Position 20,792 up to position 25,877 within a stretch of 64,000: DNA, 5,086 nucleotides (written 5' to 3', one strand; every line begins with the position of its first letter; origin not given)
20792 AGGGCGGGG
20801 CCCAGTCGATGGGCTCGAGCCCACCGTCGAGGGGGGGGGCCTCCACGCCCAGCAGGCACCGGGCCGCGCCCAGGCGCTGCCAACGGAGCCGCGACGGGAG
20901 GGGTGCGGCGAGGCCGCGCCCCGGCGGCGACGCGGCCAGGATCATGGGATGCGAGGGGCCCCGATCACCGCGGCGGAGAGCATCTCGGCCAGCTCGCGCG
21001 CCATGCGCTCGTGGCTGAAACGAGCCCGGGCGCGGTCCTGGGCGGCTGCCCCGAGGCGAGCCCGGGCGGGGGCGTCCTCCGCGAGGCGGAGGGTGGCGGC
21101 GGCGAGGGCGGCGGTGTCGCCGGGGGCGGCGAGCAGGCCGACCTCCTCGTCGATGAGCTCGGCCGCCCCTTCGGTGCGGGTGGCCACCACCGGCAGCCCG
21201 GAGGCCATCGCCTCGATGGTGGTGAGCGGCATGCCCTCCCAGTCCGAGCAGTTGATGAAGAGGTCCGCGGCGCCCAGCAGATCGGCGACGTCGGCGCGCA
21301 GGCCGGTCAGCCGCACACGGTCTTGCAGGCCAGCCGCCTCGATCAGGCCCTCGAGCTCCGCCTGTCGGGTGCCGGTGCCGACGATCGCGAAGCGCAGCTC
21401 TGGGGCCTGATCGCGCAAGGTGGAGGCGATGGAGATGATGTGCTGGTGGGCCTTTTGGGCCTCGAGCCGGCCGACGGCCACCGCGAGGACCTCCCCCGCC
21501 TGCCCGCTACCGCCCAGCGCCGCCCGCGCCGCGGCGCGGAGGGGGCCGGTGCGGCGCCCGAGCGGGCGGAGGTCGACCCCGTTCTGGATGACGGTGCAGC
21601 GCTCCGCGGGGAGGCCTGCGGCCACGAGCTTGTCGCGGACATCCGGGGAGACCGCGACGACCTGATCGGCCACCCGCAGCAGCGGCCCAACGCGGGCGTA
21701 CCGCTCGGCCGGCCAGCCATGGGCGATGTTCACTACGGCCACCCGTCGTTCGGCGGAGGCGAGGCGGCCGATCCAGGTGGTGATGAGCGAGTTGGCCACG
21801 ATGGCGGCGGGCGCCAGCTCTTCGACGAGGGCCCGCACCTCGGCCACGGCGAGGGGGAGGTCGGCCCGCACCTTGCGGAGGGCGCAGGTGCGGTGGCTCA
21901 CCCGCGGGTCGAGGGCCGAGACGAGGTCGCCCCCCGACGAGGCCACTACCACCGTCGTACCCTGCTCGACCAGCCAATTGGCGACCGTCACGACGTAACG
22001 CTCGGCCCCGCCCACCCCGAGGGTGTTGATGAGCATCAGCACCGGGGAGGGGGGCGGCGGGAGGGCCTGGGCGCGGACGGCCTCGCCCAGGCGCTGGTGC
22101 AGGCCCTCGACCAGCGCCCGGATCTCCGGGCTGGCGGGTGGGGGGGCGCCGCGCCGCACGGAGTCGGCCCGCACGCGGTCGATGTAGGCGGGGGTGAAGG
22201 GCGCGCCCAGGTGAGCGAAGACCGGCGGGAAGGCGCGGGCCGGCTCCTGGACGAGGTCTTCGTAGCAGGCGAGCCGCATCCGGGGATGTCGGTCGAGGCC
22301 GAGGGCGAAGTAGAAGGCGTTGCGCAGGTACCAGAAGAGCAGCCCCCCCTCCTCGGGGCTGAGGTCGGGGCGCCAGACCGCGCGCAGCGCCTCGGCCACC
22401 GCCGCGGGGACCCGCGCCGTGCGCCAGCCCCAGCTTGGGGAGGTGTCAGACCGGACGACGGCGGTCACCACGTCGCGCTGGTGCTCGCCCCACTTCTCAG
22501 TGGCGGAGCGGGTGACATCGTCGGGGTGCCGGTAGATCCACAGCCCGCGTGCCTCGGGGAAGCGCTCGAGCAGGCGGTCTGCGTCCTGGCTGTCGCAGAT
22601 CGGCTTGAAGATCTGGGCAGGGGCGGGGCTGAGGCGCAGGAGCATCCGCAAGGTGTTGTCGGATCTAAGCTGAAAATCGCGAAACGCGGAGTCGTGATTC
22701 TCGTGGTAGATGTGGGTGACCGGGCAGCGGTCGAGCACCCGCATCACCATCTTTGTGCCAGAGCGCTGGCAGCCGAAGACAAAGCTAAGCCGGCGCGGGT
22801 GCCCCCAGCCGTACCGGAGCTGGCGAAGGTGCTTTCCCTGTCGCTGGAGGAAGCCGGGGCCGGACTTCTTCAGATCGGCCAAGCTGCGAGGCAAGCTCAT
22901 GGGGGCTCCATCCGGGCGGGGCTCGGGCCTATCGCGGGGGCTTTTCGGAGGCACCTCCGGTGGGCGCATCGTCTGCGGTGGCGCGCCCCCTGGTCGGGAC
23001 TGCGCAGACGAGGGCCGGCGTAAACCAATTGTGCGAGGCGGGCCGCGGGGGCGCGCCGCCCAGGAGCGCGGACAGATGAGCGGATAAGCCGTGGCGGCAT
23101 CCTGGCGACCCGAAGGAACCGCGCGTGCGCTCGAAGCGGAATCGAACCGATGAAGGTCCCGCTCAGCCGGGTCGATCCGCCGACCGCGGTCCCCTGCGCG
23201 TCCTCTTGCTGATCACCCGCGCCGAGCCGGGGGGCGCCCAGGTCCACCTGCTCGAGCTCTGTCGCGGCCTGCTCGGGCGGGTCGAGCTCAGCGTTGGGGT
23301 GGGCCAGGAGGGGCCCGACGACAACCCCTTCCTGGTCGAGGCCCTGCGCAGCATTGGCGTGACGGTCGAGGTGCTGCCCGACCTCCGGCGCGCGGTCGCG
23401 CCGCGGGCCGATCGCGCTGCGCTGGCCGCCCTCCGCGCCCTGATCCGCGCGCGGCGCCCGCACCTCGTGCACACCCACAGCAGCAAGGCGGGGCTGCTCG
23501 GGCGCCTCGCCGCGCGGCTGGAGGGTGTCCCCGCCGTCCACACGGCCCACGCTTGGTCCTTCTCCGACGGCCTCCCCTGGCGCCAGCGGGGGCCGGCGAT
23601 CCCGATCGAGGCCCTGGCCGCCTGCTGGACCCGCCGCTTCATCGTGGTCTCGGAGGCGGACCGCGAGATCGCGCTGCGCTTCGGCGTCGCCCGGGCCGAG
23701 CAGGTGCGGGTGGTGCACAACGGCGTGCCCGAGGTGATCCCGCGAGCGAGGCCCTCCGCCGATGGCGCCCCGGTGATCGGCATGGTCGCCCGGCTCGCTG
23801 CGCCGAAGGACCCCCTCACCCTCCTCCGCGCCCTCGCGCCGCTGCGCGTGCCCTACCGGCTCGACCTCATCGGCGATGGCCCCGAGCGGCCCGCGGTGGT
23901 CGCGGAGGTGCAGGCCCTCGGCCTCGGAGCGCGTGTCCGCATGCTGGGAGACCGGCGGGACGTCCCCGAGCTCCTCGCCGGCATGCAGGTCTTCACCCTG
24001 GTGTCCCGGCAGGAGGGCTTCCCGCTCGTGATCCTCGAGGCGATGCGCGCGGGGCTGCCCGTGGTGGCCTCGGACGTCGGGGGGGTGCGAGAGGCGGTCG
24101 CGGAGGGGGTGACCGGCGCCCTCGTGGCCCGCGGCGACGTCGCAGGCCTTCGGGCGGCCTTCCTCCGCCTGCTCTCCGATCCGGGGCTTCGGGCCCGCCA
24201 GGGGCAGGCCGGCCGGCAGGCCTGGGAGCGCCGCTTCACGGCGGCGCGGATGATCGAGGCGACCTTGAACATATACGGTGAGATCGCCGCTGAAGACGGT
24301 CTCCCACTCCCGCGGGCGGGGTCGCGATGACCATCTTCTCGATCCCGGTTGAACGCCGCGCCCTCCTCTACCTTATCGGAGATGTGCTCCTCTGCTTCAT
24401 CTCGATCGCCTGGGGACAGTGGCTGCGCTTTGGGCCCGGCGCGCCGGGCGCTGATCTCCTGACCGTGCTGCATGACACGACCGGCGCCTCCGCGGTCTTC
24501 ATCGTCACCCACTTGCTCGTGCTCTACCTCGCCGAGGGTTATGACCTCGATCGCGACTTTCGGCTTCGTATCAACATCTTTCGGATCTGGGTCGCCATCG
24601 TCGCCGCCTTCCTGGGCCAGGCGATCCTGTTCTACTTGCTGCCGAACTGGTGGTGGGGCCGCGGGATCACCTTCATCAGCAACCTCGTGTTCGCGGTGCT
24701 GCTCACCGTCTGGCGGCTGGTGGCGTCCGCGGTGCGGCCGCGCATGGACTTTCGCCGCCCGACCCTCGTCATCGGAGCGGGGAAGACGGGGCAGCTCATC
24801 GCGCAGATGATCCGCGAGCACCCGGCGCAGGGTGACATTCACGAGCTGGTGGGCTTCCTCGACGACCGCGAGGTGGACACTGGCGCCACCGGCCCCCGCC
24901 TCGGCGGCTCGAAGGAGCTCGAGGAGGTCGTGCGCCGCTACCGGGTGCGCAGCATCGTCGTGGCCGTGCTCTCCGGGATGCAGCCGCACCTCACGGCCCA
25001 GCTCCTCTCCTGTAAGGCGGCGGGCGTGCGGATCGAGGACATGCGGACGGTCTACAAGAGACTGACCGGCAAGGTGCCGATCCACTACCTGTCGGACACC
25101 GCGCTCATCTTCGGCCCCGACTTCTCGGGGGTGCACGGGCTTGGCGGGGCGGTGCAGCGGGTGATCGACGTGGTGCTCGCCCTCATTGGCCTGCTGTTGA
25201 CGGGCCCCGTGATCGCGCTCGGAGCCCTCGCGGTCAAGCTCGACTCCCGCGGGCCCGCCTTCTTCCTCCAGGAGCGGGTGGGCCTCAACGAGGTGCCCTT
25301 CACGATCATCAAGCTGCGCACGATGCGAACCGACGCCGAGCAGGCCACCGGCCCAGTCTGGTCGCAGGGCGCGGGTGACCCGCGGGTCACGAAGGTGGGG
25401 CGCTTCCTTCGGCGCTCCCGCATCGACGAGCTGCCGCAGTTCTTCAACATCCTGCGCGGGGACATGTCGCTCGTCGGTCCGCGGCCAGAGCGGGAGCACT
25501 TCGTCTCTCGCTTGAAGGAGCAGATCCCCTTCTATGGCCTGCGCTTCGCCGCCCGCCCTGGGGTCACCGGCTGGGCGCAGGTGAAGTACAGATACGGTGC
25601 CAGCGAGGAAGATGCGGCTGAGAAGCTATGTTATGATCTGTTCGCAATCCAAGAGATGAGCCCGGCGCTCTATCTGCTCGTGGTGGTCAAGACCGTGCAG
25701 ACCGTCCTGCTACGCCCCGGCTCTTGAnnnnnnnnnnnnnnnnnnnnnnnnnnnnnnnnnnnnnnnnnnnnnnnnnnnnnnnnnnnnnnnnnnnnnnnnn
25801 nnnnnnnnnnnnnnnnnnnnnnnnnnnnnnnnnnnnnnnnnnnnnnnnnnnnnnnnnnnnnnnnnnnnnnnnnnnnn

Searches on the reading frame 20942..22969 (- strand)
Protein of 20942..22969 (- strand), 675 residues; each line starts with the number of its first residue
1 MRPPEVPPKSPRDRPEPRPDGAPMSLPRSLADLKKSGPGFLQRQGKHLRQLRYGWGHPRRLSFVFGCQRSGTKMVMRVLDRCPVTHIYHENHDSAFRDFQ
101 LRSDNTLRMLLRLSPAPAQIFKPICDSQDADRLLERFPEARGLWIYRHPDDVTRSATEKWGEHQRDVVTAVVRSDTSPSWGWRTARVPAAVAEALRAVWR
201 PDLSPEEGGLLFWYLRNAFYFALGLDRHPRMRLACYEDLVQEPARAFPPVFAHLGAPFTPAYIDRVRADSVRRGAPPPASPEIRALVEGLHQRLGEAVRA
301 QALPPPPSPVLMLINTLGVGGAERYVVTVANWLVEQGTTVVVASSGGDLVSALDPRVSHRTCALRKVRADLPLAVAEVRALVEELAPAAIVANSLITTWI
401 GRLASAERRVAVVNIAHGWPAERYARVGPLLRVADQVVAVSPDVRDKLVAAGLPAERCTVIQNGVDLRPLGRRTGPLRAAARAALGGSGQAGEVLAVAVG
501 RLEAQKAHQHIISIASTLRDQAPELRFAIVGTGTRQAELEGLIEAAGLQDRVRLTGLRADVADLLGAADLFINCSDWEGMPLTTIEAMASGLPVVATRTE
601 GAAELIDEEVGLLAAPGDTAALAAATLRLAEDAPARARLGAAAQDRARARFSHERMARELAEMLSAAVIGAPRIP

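Call 46: search_protein_families(library=pfam, proteins=[window:20942-22969:-], max_evalue=0.001)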
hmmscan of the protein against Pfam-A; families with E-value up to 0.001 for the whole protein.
window:20942-22969:- (675 aa): 7 families
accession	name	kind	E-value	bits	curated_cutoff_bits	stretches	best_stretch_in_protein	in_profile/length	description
PF13692.12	Glyco_trans_1_4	-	3.5e-34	118.5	27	1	496-632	4-142/142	Glycosyl transferases group 1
PF00534.26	Glycos_transf_1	-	1e-33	116.7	26.4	1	493-645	15-171/172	Glycosyl transferases group 1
PF13439.12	Glyco_transf_4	-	4.3e-21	76.1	28.5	1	319-467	1-168/170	Glycosyltransferase Family 4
PF13579.12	Glyco_trans_4_4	-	5.1e-12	46.9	29.7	1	320-464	1-158/158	Glycosyl transferase 4-like domain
PF20706.3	GT4-conflict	-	1.8e-10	40.8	26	1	430-665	143-373/385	Family 4 Glycosyltransferase in conflict systems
PF13524.12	Glyco_trans_1_2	-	5.2e-10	39.9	25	1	518-661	9-143/144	Glycosyl transferase-like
PF13469.12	Sulfotransfer_3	-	2e-09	38.5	27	0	63-96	3-36/216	Sulfotransferase family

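Call 61: search_protein_families(library=ncbifam, proteins=[window:20942-22969:-], max_evalue=0.00001)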
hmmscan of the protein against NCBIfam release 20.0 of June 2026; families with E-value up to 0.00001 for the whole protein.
window:20942-22969:- (675 aa): 32 families (the best 25 are shown)
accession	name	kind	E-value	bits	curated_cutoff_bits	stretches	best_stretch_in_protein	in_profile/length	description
TIGR03088.1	stp2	hypoth_equivalog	1.6e-40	139.3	409.05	1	423-663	125-369/374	TIGR03088 family PEP-CTERM/XrtA system glycosyltransferase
NF041876.1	EPS_EpsE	equivalog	8.2e-31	107.6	400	1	456-660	186-389/389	exopolysaccharide biosynthesis GT4 family glycosyltransferase EpsE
TIGR03999.1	thiol_BshA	equivalog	1.4e-26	93.3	273.7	1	434-660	145-366/375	N-acetyl-alpha-D-glucosaminyl L-malate synthase BshA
NF011726.0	PRK15179.1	equivalog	8.6e-23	80.5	733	1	452-658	478-685/694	Vi polysaccharide biosynthesis protein TviE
NF007640.0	PRK10307.1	subfamily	2.6e-20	72.8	276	1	430-666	168-406/411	WcaI family glycosyltransferase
TIGR04005.1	wcaL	equivalog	3.5e-20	72.3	537.6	1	430-665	171-404/406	colanic acid biosynthesis glycosyltransferase WcaL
NF050063.1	ProtGlycPglJ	equivalog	5.3e-20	71.9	500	1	433-663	144-362/363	N-acetylgalactosamine-N,N'-diacetylbacillosaminyl-diphospho-undecaprenol 4-alpha-N-acetylgalactosaminyltransferase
TIGR04063.1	stp3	hypoth_equivalog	1.1e-19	70.6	442.05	1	431-646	155-374/397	TIGR04063 family PEP-CTERM/XrtA system glycosyltransferase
TIGR04047.1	MSMEG_0565_glyc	hypoth_equivalog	1.3e-19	70.6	259.85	1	432-661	137-368/373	MSMEG_0565 family glycosyltransferase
NF053787.1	GlcN_PG_synth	equivalog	3.1e-19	69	480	1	427-663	137-355/361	N-acetylglucosaminyl phosphatidylglycerol synthase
TIGR03449.1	mycothiol_MshA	equivalog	5.7e-19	68.3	462.5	1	430-668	161-404/406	D-inositol-3-phosphate glycosyltransferase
TIGR02149.1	glgA_Coryne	subfamily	1.8e-18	66.8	302.4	1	432-664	143-387/391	glycogen synthase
NF047684.1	TeichurnBiosyTuaC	equivalog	5.5e-18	65.1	550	1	431-663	162-385/391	teichuronic acid biosynthesis protein TuaC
NF038229.1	Glyco4_Geo_Pelo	equivalog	4.7e-17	62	400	1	427-666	103-335/338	GPMC system family 4 glycosyltransferase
NF047880.1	glyco_SdgA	exception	2.4e-16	59.4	800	1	497-636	319-460/488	serine-aspartate repeat adhesin O-glycosyltransferase SdgA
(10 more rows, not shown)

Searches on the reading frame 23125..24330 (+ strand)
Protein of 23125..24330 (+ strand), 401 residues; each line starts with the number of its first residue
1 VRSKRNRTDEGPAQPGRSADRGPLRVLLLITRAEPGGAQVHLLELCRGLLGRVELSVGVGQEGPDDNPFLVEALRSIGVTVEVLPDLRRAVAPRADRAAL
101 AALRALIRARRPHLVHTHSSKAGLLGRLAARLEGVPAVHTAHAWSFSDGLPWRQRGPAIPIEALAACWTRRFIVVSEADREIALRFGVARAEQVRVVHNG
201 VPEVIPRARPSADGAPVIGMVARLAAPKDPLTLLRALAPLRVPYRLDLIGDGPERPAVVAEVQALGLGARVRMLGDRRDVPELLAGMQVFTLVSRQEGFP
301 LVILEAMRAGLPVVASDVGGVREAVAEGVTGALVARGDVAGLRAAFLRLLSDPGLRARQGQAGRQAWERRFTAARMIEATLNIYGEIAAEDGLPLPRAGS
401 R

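Call 8: search_protein_families(library=pfam, proteins=[window:23125-24330:+], max_evalue=0.001)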
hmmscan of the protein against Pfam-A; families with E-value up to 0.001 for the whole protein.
window:23125-24330:+ (401 aa): 7 families
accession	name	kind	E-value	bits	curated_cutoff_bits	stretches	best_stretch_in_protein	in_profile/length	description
PF00534.26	Glycos_transf_1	-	2.6e-34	118.7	26.4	1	207-365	7-171/172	Glycosyl transferases group 1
PF13692.12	Glyco_trans_1_4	-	1.2e-33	116.8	27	1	216-352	2-142/142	Glycosyl transferases group 1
PF13439.12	Glyco_transf_4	-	1.7e-25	90.4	28.5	1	35-201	1-166/170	Glycosyltransferase Family 4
PF13579.12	Glyco_trans_4_4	-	1.5e-22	81.1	29.7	1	36-200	1-158/158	Glycosyl transferase 4-like domain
PF20706.3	GT4-conflict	-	1.8e-07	30.9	26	1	276-334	271-329/385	Family 4 Glycosyltransferase in conflict systems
PF13477.12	Glyco_trans_4_2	-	1.6e-05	25.5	23.4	1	99-142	62-107/139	Glycosyl transferase 4-like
PF13524.12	Glyco_trans_1_2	-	0.00013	22.4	25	1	270-381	16-143/144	Glycosyl transferase-like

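Call 45: search_protein_families(library=ncbifam, proteins=[window:23125-24330:+], max_evalue=0.00001)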
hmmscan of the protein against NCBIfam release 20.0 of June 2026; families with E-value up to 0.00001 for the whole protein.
window:23125-24330:+ (401 aa): 26 families (the best 25 are shown)
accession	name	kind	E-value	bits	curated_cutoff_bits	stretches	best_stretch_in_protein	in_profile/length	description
TIGR03088.1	stp2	hypoth_equivalog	1.7e-47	162.2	409.05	1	101-386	71-372/374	TIGR03088 family PEP-CTERM/XrtA system glycosyltransferase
TIGR03999.1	thiol_BshA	equivalog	3e-30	105.4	273.7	1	242-387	228-373/375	N-acetyl-alpha-D-glucosaminyl L-malate synthase BshA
TIGR02149.1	glgA_Coryne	subfamily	2.9e-28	99.1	302.4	1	36-387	16-390/391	glycogen synthase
NF041876.1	EPS_EpsE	equivalog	3.4e-25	89.1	400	1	101-376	103-385/389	exopolysaccharide biosynthesis GT4 family glycosyltransferase EpsE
TIGR03449.1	mycothiol_MshA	equivalog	9.7e-19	67.5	462.5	1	113-388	104-404/406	D-inositol-3-phosphate glycosyltransferase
NF038011.1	PelF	equivalog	1e-18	67.7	100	1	176-384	265-489/489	GT4 family glycosyltransferase PelF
NF011726.0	PRK15179.1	equivalog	1.2e-18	66.9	733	1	105-384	394-691/694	Vi polysaccharide biosynthesis protein TviE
NF007396.0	PRK09922.1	equivalog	2.6e-16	59.5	385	1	172-349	139-323/361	lipopolysaccharide 1,6-galactosyltransferase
NF038229.1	Glyco4_Geo_Pelo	equivalog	5.4e-16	58.5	400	1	94-388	38-337/338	GPMC system family 4 glycosyltransferase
TIGR04063.1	stp3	hypoth_equivalog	6.9e-15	54.8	442.05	1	236-387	237-395/397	TIGR04063 family PEP-CTERM/XrtA system glycosyltransferase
NF012034.0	PRK15490.1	equivalog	1.9e-14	53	813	1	213-342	396-528/578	Vi polysaccharide biosynthesis glycosyltransferase TviE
NF053787.1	GlcN_PG_synth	equivalog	3.4e-14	52.5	480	1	221-387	203-359/361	N-acetylglucosaminyl phosphatidylglycerol synthase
TIGR02472.1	sucr_P_syn_N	equivalog_domain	2.3e-13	49.8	576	1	289-380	343-434/439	sucrose-phosphate synthase, putative, glycosyltransferase domain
NF047684.1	TeichurnBiosyTuaC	equivalog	2.3e-11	43.2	550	1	217-385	221-387/391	teichuronic acid biosynthesis protein TuaC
NF038298.1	EPS_HpsO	equivalog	2.5e-11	43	575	1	217-387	203-387/388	hormogonium polysaccharide biosynthesis glycosyltransferase HpsO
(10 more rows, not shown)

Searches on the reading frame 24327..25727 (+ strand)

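Call 8: search_protein_families(library=pfam, proteins=[window:24327-25727:+], max_evalue=0.001)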
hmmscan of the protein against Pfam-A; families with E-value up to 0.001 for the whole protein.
window:24327-25727:+ (466 aa): 2 families
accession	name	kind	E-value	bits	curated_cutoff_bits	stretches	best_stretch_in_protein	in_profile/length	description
PF02397.22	Bac_transf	-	4.6e-58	196.2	27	1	278-461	2-178/179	Bacterial sugar transferase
PF13727.12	CoA_binding_3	-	9.9e-10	39.1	25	1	69-214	3-149/175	CoA-binding domain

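Call 45: search_protein_families(library=ncbifam, proteins=[window:24327-25727:+], max_evalue=0.00001)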
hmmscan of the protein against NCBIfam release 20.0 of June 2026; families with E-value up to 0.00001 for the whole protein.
window:24327-25727:+ (466 aa): 10 families
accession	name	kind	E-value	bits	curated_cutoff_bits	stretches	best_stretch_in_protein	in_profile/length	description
TIGR03013.1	EpsB_2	subfamily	3.4e-110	369.2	393.35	1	52-466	32-442/443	TIGR03013 family XrtA/PEP-CTERM system glycosyltransferase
TIGR03025.1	EPS_sugtrans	subfamily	5e-105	352.3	295.55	1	52-464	30-442/445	exopolysaccharide biosynthesis polyprenyl glycosylphosphotransferase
TIGR03023.1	WcaJ_sugtrans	equivalog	6.7e-82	276.2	410.75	1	19-462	3-448/453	undecaprenyl-phosphate glucose phosphotransferase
TIGR03022.1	WbaP_sugtrans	subfamily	6.4e-53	180.6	403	1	58-465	34-454/456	undecaprenyl-phosphate galactose phosphotransferase WbaP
NF050817.1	PolSacchBiosHfsE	equivalog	1e-46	159.7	750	1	50-461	46-460/467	polysaccharide biosynthesis protein HfsE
NF007518.0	PRK10124.1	equivalog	2.4e-44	151.8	684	1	117-457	118-454/464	undecaprenyl-phosphate glucose phosphotransferase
NF041877.1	EPS_EpsZ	equivalog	6.5e-42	143.7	800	1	84-462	77-454/459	exopolysaccharide biosynthesis polyisoprenyl-phosphate hexose-1-phosphate transferase EpsZ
NF052601.1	undeca_RfbP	equivalog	3.9e-38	131.1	330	1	274-462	42-237/244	undecaprenyl-phosphate galactose phosphotransferase family protein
NF011751.0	PRK15204.1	equivalog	1.6e-22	79.8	907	1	276-465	279-474/476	undecaprenyl-phosphate galactose phosphotransferase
NF045514.1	glycotran_HepC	equivalog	1.8e-21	76.5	140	1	275-387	115-211/220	heterocyst development glycosyltransferase HepC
